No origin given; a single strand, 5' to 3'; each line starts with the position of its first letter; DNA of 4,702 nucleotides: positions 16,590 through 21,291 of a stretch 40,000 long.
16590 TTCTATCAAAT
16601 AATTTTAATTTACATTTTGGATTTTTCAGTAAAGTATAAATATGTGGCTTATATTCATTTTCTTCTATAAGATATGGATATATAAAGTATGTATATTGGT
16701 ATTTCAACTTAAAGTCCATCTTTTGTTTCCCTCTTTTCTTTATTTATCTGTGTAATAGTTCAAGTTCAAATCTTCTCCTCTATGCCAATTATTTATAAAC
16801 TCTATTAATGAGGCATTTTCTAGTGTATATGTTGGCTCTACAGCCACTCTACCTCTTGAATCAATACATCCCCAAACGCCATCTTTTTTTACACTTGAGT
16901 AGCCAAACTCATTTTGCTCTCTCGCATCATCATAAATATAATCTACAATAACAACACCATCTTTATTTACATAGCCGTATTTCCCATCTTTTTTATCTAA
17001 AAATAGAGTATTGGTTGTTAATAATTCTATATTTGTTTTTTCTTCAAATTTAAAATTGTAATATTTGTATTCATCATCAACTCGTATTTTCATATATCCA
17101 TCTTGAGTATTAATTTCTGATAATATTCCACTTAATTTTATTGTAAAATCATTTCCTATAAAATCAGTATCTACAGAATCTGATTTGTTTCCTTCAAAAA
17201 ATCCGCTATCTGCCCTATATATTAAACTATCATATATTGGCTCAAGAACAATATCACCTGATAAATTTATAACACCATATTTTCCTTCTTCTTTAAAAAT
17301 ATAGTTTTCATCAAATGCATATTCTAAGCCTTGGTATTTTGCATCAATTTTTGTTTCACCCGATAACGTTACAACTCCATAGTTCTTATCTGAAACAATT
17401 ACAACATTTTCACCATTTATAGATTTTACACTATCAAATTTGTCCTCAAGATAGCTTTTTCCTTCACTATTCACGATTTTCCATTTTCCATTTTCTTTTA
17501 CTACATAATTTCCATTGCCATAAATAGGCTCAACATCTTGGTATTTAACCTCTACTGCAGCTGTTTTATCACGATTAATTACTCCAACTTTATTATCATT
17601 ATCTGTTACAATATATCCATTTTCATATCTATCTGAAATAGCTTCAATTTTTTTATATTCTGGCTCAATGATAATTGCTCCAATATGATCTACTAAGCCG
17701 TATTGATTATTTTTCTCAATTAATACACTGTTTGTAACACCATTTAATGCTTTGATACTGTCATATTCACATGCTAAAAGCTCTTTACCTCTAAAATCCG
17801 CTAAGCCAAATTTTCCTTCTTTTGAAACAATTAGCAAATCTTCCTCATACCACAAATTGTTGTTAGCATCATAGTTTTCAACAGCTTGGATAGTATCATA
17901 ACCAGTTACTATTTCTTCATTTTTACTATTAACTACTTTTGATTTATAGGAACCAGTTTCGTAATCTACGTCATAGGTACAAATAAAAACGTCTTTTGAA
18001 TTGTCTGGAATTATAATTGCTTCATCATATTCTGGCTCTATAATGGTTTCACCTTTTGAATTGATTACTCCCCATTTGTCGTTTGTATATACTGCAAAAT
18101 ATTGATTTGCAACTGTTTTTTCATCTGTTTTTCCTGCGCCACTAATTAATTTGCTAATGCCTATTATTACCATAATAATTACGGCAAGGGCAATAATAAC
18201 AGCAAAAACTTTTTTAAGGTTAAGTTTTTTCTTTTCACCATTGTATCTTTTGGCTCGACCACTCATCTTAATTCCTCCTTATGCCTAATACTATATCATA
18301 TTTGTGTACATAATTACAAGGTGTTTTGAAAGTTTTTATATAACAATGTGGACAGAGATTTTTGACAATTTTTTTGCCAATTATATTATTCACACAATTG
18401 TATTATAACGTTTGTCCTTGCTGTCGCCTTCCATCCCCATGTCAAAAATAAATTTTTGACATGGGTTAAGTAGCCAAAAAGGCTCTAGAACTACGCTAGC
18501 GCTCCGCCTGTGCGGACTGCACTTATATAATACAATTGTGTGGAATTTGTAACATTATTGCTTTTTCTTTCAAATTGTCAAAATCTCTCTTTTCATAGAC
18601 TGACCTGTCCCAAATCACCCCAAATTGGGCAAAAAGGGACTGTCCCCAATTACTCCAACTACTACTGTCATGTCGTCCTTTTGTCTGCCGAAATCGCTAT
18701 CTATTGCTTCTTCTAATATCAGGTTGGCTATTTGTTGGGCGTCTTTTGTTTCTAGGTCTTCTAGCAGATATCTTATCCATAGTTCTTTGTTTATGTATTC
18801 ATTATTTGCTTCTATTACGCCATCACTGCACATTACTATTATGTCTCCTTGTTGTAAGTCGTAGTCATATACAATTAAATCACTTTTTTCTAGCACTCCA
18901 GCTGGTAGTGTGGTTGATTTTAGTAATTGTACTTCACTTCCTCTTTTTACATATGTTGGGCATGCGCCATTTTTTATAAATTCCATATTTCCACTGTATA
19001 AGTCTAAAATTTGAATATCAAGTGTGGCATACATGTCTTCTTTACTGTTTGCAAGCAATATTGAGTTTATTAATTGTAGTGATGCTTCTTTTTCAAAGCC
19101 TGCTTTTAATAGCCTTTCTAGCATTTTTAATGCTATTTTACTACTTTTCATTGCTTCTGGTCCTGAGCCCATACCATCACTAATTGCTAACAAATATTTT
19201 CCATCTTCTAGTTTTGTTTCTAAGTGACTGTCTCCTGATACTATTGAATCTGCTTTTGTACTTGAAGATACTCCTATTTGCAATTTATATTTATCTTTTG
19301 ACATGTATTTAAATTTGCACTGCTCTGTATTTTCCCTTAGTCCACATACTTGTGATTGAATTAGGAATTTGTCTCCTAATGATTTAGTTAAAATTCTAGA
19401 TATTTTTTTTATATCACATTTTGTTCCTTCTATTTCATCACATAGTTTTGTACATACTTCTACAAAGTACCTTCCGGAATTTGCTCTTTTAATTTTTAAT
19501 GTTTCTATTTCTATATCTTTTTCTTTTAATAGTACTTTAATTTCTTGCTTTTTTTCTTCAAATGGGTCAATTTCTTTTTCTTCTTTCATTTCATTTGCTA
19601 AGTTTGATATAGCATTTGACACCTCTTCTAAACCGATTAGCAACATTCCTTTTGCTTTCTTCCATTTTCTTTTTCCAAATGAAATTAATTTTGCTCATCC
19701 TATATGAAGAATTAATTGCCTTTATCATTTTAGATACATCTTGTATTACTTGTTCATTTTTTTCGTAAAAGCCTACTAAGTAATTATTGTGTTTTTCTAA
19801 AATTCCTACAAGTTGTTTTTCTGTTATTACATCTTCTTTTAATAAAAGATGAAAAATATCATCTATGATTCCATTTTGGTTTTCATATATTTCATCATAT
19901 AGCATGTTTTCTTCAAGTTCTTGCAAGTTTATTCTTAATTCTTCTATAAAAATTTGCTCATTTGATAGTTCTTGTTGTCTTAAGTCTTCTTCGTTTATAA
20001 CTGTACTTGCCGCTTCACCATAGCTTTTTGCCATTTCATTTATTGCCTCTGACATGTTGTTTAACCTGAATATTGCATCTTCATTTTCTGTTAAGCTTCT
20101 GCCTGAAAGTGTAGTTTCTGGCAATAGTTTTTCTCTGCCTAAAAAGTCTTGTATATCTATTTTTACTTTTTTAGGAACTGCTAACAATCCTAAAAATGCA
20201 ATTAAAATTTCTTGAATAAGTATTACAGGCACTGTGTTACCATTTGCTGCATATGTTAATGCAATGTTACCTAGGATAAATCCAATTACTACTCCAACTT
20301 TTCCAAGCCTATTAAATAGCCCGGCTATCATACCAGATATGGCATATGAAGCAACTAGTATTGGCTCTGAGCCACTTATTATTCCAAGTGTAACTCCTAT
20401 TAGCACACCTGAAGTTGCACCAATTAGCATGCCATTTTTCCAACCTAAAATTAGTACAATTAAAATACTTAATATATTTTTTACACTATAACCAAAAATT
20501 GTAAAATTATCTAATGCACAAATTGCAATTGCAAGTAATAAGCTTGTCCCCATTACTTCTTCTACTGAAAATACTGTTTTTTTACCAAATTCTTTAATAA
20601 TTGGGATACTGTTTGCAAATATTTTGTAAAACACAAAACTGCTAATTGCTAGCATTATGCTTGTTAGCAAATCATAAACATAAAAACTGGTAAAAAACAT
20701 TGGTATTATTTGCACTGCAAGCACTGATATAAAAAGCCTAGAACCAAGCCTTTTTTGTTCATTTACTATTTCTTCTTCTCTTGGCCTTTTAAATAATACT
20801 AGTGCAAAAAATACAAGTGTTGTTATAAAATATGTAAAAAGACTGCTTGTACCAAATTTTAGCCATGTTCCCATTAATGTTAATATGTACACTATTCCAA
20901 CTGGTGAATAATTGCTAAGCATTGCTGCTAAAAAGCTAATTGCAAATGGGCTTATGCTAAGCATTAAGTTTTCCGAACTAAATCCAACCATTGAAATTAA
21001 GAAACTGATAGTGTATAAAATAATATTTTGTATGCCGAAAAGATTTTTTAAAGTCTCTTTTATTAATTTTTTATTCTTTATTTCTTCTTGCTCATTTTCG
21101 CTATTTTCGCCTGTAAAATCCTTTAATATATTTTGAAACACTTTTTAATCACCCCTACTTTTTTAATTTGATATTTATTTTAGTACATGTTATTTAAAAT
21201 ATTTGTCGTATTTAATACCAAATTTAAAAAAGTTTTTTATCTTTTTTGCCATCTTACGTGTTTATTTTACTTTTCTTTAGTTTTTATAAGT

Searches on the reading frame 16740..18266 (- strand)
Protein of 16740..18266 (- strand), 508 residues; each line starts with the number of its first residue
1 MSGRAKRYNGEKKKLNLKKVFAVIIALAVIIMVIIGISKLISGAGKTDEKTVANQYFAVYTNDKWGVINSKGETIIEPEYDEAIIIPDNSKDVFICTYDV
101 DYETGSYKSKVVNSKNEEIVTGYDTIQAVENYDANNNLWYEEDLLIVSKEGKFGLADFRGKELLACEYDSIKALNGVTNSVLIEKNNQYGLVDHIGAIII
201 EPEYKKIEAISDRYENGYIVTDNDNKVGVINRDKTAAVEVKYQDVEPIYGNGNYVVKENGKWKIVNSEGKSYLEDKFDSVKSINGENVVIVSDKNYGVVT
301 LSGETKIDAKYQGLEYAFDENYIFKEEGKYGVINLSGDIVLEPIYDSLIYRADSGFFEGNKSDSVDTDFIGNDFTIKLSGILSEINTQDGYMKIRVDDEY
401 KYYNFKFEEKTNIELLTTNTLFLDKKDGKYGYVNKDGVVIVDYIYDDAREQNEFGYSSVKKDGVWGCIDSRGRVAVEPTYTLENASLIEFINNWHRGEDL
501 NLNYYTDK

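Call 19: search_protein_families(library=pfam, proteins=[window:16740-18266:-], max_evalue=0.001)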
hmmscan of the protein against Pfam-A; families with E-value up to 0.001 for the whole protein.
window:16740-18266:- (508 aa): 1 family
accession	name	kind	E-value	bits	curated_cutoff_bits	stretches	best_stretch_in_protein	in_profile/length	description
PF14903.11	WG_beta_rep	-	2e-35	120.9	25.6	3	430-465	1-35/35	WG containing repeat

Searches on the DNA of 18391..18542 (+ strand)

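Call 10: search_dna_similar(query=window:18391-18542:+, collection=phages, mode=distant)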
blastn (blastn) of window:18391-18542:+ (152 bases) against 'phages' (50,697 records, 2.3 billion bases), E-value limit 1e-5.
No match.

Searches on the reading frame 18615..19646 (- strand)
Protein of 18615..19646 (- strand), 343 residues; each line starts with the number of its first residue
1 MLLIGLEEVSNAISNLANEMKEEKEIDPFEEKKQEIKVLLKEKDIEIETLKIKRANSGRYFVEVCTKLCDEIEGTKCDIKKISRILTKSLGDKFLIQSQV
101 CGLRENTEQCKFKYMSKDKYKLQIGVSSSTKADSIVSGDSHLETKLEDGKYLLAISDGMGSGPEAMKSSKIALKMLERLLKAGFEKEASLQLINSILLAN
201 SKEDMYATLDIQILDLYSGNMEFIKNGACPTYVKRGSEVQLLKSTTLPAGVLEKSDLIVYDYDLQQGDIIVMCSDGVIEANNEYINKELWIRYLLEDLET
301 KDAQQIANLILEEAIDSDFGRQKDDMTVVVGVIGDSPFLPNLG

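Call 19: search_protein_families(library=pfam, proteins=[window:18615-19646:-], max_evalue=0.001)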
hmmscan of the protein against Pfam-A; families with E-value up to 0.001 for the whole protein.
window:18615-19646:- (343 aa): 3 families
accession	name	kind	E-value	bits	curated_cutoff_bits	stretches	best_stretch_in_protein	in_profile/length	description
PF07228.17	SpoIIE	-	8e-33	114.4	25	1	148-330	2-188/192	Stage II sporulation protein E (SpoIIE)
PF19732.4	SpoIIE_N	-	1.8e-08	33.9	27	1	6-132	481-601/605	Stage II sporulation protein E N-terminal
PF13672.11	PP2C_2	-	3.2e-07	30.5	24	1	136-209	11-80/209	Protein phosphatase 2C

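Call 38: find_encoding_contigs(protein=window:18615-19646:-, flank=4000, max_places=10)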
Protein window:18615-19646:- (343 aa): no gene with exactly this product is on record in the collection.

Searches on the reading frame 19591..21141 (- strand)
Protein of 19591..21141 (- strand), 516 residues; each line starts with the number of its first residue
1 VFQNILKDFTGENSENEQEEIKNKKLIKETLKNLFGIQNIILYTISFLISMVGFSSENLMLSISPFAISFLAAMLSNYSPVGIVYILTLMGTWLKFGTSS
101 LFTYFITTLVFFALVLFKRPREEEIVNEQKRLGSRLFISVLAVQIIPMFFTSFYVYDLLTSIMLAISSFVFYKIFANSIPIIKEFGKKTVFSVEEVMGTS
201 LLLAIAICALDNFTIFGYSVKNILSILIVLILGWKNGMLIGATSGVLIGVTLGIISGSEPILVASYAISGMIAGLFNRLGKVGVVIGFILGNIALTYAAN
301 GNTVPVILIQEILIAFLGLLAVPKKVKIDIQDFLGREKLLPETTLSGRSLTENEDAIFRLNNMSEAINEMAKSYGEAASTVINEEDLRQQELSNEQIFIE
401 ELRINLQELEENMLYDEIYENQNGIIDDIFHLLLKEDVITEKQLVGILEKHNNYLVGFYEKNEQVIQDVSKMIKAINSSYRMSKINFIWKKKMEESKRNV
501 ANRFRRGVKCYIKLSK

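Call 19: search_protein_families(library=pfam, proteins=[window:19591-21141:-], max_evalue=0.001)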
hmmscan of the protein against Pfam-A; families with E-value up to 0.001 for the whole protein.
window:19591-21141:- (516 aa): 1 family
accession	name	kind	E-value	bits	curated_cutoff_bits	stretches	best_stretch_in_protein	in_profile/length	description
PF19732.4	SpoIIE_N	-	5.2e-29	101.7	27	1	15-504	17-481/605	Stage II sporulation protein E N-terminal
